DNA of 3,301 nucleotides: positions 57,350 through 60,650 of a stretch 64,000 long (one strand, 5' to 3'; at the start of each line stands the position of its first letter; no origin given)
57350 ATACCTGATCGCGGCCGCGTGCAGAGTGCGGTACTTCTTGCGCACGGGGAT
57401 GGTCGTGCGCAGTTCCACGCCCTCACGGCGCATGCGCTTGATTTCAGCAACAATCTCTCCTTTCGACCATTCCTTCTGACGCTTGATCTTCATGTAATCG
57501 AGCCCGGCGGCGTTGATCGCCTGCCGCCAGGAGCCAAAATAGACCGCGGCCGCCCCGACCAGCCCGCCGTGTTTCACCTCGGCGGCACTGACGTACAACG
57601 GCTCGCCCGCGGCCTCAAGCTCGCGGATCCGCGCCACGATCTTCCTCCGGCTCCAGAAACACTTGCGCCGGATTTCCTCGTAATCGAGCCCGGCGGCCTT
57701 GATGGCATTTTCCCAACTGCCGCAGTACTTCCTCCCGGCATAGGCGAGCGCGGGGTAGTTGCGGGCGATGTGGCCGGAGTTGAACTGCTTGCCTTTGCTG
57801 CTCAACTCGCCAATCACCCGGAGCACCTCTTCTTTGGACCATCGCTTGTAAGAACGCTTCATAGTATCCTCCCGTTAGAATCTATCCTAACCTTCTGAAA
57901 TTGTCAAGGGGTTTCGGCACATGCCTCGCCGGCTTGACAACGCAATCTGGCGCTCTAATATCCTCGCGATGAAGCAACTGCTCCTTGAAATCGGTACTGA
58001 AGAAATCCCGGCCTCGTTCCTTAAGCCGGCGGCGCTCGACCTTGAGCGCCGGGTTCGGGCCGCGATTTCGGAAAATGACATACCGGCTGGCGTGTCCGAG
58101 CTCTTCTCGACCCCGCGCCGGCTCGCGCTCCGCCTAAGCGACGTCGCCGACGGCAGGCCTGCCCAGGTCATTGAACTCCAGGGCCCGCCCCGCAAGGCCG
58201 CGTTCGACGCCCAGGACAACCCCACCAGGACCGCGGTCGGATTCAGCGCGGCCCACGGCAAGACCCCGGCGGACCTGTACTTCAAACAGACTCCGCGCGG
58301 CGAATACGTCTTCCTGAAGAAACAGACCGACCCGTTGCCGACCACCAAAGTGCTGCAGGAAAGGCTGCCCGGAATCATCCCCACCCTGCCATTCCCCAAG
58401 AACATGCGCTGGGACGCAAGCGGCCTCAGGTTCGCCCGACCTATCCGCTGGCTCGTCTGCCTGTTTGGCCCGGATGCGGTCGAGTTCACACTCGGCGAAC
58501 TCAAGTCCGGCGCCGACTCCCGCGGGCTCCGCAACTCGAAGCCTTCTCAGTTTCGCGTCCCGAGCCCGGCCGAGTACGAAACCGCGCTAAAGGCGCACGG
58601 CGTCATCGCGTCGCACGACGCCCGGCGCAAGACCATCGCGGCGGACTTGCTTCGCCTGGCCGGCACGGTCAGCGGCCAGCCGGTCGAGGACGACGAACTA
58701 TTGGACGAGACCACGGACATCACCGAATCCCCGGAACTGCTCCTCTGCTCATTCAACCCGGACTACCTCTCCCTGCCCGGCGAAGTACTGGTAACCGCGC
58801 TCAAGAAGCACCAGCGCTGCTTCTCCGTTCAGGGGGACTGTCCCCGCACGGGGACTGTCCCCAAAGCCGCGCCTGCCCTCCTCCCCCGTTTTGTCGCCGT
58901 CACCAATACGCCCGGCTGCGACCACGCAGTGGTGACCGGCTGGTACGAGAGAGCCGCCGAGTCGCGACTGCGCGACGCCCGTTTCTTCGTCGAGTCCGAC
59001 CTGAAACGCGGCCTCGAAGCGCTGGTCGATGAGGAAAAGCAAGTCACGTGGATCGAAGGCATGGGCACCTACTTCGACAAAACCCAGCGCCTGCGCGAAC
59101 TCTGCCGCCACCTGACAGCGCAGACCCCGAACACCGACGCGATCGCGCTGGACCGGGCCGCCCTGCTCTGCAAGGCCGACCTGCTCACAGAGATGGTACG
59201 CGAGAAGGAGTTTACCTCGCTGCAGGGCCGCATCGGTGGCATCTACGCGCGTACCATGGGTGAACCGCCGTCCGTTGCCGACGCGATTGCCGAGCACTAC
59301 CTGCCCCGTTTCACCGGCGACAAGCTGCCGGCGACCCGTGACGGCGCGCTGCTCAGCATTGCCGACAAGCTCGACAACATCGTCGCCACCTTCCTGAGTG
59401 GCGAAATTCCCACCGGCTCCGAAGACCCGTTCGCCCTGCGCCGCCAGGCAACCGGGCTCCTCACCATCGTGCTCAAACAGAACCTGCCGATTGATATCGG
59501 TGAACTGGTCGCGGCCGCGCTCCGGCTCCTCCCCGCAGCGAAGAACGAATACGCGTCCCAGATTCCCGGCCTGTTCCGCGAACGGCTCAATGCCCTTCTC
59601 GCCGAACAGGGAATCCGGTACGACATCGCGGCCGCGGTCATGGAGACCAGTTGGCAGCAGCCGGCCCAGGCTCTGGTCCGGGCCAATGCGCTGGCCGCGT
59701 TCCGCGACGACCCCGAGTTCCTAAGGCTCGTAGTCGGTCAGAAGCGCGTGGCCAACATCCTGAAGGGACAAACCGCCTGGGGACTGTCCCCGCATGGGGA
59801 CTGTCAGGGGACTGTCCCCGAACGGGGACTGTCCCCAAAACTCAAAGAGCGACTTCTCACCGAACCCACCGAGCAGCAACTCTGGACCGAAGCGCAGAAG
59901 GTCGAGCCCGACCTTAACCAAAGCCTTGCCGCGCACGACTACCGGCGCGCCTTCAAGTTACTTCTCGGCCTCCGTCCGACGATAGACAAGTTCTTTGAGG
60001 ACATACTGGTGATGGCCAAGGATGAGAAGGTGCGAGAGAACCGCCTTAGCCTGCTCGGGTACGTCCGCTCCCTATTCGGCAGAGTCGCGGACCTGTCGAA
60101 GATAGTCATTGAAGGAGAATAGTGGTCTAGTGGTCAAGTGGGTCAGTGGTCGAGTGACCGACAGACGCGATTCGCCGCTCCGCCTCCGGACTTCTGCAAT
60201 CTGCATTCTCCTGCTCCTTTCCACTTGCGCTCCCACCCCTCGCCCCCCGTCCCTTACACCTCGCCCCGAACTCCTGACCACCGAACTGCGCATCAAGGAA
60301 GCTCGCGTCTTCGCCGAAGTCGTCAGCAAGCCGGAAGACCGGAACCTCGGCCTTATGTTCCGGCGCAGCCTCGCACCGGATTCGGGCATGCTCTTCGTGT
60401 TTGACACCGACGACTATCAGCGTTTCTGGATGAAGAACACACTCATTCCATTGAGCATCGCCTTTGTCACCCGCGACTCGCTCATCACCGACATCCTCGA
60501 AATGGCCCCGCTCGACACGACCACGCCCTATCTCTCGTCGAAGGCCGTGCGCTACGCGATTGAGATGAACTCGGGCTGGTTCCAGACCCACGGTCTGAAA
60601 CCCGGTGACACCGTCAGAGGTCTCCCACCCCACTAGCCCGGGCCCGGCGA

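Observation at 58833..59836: The same palindromic element interrupts the essential glyS gene twice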

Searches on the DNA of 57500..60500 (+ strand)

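Call 39: search_rna_families(source=window, start=57500, end=60500, threshold=evalue, max_evalue=1)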
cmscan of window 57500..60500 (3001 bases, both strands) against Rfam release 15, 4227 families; matches with E-value up to 1: 1.
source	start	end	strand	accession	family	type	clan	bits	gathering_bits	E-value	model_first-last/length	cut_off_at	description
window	58208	58284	-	RF03552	mir-43_2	Gene; miRNA;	-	19.8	90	0.53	1-78/78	no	mir-43_2 microRNA precursor family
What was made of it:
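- On Intron / intein / translational bypass element: No Rfam intron match (call 39).
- Tried and rejected: Nothing relevant (call 39).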

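Call 93: search_dna_similar(query=window:58833-58862:+, collection=plasmids, mode=distant, max_evalue=10, max_rows=15)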
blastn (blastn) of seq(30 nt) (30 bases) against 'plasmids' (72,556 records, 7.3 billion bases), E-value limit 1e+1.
Records with a match: 11; places in all: 11; records where one place covers at least 80% of the query: 0.
Best place of each record, by identity: >=99% 7; 95-99% 2; 90-95% 2.
By first word of the organism name: Streptomyces 5; Pseudonocardia 3; Pacificitalea 1; Rhodococcus 1; Cupriavidus 1.
By predicted mobility (MOB-suite, as given by PLSDB): mobilizable 6; non-mobilizable 5.
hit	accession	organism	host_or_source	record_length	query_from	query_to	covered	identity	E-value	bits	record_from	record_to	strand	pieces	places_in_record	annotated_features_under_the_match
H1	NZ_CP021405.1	Pacificitalea manganoxidans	cell culture,sediment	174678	8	29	73%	90.9%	5e+0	32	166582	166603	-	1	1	none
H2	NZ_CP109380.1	Streptomyces sp. NBC_01546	-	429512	2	23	73%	90.9%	5e+0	32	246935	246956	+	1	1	amino acid adenylation domain-containing protein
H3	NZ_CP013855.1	Pseudonocardia sp. HH130630-07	Apsterostigma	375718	6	25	67%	95.0%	5e+0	33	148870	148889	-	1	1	type I polyketide synthase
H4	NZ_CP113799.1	Rhodococcus pyridinivorans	sediment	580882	8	27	67%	95.0%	5e+0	33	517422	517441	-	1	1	acetyl-CoA C-acetyltransferase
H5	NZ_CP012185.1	Pseudonocardia sp. EC080619-01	Apterostigma dentigerum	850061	8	25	60%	100.0%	2e+0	34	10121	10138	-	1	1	hotdog domain-containing protein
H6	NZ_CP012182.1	Pseudonocardia sp. EC080610-09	Apterostigma dentigerum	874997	8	25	60%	100.0%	2e+0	34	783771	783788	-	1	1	hotdog domain-containing protein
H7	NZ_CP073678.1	Cupriavidus sp. KK10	Isolate,A bacterial consortium from ...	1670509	2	19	60%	100.0%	2e+0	34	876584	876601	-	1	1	none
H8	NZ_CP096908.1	Streptomyces sp. LRE541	Lilium davidii var. unicolor (Hoog) ...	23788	6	22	57%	100.0%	5e+0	32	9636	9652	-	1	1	STAS domain-containing protein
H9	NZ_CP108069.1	Streptomyces sp. NBC_00272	-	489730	13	29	57%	100.0%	5e+0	32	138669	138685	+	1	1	hypothetical protein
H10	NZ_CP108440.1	Streptomyces sp. NBC_01278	-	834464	13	29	57%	100.0%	5e+0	32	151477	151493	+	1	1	hypothetical protein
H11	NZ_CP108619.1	Streptomyces avidinii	-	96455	13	29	57%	100.0%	5e+0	32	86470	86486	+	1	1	hypothetical protein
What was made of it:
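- Tried and rejected: Only partial chance matches (call 93).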
